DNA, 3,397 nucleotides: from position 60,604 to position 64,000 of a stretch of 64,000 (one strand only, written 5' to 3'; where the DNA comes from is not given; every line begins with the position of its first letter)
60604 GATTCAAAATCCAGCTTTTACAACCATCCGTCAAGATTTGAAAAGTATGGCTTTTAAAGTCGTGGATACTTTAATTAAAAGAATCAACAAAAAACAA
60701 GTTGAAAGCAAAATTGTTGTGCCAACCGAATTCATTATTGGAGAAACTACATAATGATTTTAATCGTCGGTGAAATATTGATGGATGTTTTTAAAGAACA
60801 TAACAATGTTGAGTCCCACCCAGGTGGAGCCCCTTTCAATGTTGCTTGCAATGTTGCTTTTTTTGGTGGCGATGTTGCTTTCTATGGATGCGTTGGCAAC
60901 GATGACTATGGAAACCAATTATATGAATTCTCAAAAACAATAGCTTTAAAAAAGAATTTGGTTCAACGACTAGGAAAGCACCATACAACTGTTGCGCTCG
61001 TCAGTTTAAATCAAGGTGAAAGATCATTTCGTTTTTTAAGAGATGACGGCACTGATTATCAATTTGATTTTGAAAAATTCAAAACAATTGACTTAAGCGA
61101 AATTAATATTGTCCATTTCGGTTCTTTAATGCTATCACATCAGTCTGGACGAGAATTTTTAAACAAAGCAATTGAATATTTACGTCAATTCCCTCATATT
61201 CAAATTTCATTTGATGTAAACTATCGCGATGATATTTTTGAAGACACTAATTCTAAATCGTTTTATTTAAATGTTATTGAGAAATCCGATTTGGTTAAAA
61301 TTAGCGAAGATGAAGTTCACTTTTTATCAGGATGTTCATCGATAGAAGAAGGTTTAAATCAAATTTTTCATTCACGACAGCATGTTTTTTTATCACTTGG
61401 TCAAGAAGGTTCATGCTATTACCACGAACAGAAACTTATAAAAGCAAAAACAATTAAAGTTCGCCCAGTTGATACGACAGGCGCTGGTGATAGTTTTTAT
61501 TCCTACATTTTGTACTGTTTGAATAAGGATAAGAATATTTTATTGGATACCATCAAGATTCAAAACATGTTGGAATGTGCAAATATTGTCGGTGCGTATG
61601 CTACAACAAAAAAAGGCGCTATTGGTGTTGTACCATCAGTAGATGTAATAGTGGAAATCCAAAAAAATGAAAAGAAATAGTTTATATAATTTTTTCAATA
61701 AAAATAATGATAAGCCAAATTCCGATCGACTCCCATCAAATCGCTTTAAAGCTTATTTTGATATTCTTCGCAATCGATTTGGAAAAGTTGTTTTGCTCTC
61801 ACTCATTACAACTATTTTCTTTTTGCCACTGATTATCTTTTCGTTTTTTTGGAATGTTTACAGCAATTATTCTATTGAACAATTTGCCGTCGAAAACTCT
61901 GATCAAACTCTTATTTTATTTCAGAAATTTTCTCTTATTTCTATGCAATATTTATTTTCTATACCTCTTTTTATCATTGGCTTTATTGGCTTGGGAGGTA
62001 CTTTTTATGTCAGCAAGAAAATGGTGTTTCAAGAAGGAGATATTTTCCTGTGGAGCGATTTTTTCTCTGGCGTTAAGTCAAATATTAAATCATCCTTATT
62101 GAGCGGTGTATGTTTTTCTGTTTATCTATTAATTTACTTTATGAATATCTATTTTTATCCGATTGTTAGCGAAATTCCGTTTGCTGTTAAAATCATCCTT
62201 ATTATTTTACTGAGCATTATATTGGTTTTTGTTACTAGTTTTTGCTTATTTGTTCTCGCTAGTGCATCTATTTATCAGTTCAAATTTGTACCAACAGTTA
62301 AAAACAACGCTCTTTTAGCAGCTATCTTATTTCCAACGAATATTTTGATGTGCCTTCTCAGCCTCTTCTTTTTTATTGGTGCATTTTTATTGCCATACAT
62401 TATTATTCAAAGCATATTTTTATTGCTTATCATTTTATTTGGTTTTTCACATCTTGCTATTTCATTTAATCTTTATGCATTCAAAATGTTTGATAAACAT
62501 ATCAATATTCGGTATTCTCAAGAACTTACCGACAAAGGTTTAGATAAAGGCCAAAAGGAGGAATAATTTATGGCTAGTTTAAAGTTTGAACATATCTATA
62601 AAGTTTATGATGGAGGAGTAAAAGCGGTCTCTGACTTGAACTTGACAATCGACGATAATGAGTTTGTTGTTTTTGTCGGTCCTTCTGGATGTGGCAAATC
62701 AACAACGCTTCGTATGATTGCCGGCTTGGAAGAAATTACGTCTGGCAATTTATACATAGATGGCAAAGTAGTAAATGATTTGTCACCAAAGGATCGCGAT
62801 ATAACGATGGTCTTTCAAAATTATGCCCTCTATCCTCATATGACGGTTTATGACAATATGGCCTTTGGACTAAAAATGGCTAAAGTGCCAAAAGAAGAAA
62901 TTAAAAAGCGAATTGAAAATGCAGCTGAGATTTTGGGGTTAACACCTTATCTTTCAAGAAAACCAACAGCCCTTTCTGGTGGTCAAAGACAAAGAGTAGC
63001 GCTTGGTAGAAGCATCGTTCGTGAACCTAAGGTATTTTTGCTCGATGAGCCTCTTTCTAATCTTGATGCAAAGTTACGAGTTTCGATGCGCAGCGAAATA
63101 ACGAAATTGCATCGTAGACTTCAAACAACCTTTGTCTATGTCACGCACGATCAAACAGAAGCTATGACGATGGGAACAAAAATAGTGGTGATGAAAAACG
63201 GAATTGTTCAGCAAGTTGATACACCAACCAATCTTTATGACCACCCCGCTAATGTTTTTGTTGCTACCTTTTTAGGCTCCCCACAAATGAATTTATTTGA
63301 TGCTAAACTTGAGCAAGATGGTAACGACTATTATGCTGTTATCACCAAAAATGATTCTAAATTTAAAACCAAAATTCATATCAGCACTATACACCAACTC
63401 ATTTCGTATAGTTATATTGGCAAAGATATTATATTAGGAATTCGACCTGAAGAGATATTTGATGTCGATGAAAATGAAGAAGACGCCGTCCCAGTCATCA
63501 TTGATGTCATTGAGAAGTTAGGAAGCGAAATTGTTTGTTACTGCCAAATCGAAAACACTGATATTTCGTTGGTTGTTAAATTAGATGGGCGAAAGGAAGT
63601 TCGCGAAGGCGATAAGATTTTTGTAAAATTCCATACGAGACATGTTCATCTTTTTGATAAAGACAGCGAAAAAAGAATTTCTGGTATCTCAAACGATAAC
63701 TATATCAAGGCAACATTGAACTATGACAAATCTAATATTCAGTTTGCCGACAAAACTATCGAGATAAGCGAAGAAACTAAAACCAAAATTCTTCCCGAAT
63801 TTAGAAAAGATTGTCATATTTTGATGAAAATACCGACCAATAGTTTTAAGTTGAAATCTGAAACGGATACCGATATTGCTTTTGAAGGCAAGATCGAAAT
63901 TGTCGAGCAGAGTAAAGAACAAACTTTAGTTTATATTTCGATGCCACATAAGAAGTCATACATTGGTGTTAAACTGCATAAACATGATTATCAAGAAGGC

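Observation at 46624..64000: Fructan/sucrose utilization locus with a layered surface capture-and-degradation architecture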

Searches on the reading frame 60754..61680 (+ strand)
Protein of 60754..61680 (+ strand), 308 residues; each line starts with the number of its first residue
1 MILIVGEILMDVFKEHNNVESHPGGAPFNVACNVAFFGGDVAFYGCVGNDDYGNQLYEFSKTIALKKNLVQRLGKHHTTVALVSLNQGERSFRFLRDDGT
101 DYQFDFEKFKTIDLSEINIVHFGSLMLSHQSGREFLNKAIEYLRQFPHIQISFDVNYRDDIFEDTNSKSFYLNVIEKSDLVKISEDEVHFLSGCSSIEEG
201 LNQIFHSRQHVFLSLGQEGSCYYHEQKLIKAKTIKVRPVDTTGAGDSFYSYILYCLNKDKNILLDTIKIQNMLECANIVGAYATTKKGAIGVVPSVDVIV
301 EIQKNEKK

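Call 8: search_protein_families(library=pfam, proteins=[window:60754-61680:+], max_evalue=0.01)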
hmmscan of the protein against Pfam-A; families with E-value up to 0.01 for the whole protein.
window:60754-61680:+ (308 aa): 1 family
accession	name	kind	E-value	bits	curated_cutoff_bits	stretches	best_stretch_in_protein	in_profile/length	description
PF00294.29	PfkB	-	1.9e-43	149.3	25.8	1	14-294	26-300/302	pfkB family carbohydrate kinase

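Call 33: search_protein_families(library=ncbifam, proteins=[window:60754-61680:+], max_evalue=0.01)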
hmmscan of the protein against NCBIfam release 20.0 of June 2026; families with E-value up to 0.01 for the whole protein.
window:60754-61680:+ (308 aa): 25 families
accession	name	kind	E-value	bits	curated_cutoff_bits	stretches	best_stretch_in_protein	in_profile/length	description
NF006957.1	PRK09434.1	equivalog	2.7e-50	171.6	450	1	2-295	4-298/302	fructokinase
TIGR04382.1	myo_inos_iolC_N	equivalog_domain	1.2e-28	100.3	300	1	16-296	26-302/309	5-dehydro-2-deoxygluconokinase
NF049991.1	TagKinase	equivalog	1.2e-24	86.7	420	1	13-295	29-307/321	tagatose kinase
TIGR02152.1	D_ribokin_bact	equivalog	8e-24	84.5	299.65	2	173-297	171-294/298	ribokinase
NF040938.1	KDG_KDGal_kin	equivalog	6.1e-17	61.7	400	1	17-294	23-294/305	bifunctional 2-dehydro-3-deoxygluconokinase/2-dehydro-3-deoxygalactonokinase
NF052444.1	DhDoxglucKinKdgK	equivalog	1.1e-16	61.2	400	1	2-250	3-263/303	2-dehydro-3-deoxygluconokinase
NF053626.1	RibKinHalex1628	equivalog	2.7e-15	56.6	330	1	23-292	37-281/293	ATP-dependent ribose-1-phosphate kinase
NF008353.0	PRK11142.1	equivalog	6e-14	52.2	341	2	203-302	208-302/307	ribokinase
NF007321.0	PRK09813.1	equivalog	1.1e-13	51.3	247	1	4-260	6-238/261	fructoselysine 6-kinase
TIGR03168.1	1-PFK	subfamily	1.1e-12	47.5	216.4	1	167-288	166-286/305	hexose kinase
TIGR02198.1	rfaE_dom_I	equivalog_domain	4e-12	45.9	345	1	15-288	39-301/315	D-glycero-beta-D-manno-heptose-7-phosphate kinase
NF041134.1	R1P_kin_Thcocales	equivalog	3.5e-11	43.1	500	1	23-300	36-279/291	ADP-dependent ribose-1-phosphate kinase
NF041633.1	trifunc_aldol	exception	9.1e-11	40.9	700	2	13-189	262-440/580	KHG/KDPG aldolase/sugar kinase fusion protein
TIGR03828.1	pfkB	equivalog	4.2e-10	39.1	292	1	207-262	212-267/305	1-phosphofructokinase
NF041332.1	KDG_KDGal_kin_Halo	equivalog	9.3e-10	38.4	440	1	18-299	27-307/320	bifunctional 2-dehydro-3-deoxygluconokinase/2-dehydro-3-deoxygalactonokinase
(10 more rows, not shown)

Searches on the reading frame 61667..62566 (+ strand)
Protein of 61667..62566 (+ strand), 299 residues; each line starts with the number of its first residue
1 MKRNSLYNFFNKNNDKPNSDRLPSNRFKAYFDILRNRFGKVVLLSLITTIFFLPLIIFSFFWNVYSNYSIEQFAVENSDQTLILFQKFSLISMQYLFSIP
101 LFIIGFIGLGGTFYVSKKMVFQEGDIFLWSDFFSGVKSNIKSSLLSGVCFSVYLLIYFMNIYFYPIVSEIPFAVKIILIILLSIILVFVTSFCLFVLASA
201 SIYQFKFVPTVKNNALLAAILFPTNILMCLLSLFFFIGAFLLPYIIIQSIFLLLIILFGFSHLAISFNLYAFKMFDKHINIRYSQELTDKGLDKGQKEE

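Call 8: search_protein_families(library=pfam, proteins=[window:61667-62566:+], max_evalue=0.01)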
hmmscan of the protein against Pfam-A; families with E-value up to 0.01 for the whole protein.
window:61667-62566:+ (299 aa): 0 families

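Call 33: search_protein_families(library=ncbifam, proteins=[window:61667-62566:+], max_evalue=0.01)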
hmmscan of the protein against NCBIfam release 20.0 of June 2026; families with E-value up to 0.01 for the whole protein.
window:61667-62566:+ (299 aa): 1 family
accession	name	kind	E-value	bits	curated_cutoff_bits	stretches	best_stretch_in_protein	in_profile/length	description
NF052431.1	MusI_fam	subfamily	0.00016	21.6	160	1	96-261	26-188/194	MusI family membrane protein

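Call 34: search_protein_families(library=pfam, proteins=[window:61667-62566:+], max_evalue=10)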
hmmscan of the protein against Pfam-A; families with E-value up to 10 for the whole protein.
window:61667-62566:+ (299 aa): 2 families
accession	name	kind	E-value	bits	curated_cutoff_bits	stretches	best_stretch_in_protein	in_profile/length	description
PF04854.19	DUF624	-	0.013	16.1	24.2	1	111-161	27-77/77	Protein of unknown function, DUF624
PF12420.13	DUF3671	-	0.015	15.2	34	1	24-119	145-212/223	Fam-L, Fam-M like protein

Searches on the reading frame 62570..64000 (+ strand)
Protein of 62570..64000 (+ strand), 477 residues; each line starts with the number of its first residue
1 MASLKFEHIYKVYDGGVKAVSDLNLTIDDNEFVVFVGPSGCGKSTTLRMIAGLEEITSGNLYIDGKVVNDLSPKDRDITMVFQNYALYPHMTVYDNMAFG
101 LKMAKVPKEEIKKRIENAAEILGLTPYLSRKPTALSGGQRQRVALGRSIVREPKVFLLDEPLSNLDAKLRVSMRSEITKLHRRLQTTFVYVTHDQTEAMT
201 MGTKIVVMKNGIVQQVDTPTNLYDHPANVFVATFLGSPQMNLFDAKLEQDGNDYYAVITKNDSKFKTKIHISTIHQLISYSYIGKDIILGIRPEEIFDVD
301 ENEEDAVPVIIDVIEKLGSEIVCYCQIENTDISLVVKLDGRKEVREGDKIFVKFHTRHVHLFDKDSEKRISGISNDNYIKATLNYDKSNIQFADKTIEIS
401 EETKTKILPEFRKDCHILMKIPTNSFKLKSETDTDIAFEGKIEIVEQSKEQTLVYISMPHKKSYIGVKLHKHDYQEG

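Call 8: search_protein_families(library=pfam, proteins=[window:62570-64000:+], max_evalue=0.01)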
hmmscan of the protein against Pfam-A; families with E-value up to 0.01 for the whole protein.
window:62570-64000:+ (477 aa): 10 families
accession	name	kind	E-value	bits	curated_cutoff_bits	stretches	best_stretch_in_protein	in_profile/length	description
PF00005.33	ABC_tran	-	4.9e-33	115.1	25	1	21-162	2-136/137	ABC transporter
PF17912.7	OB_MalK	-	6.6e-12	46.6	27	1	236-296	1-53/53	MalK OB fold domain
PF08402.16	TOBE_2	-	4.2e-08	33.6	21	1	289-362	1-76/76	TOBE domain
PF02463.25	SMC_N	-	0.00019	21.4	40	1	29-212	23-218/220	RecF/RecN/SMC N terminal domain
PF03459.23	TOBE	-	0.00072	20.2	22.3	0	306-361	6-64/64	TOBE domain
PF03215.21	Rad17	-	0.0011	19.4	23.8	1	31-97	46-112/186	Rad17 P-loop domain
PF13304.12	AAA_21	-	0.0023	18.5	27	0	32-53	1-22/304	AAA domain, putative AbiEii toxin, Type IV TA system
PF03193.22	RsgA_GTPase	-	0.0028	18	30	1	19-56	96-132/174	RsgA GTPase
PF13401.12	AAA_22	-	0.0031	18.3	27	1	30-67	5-43/130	AAA domain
PF20720.3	nSTAND3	-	0.0047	17.1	27.2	0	25-51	12-38/155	Novel STAND NTPase 3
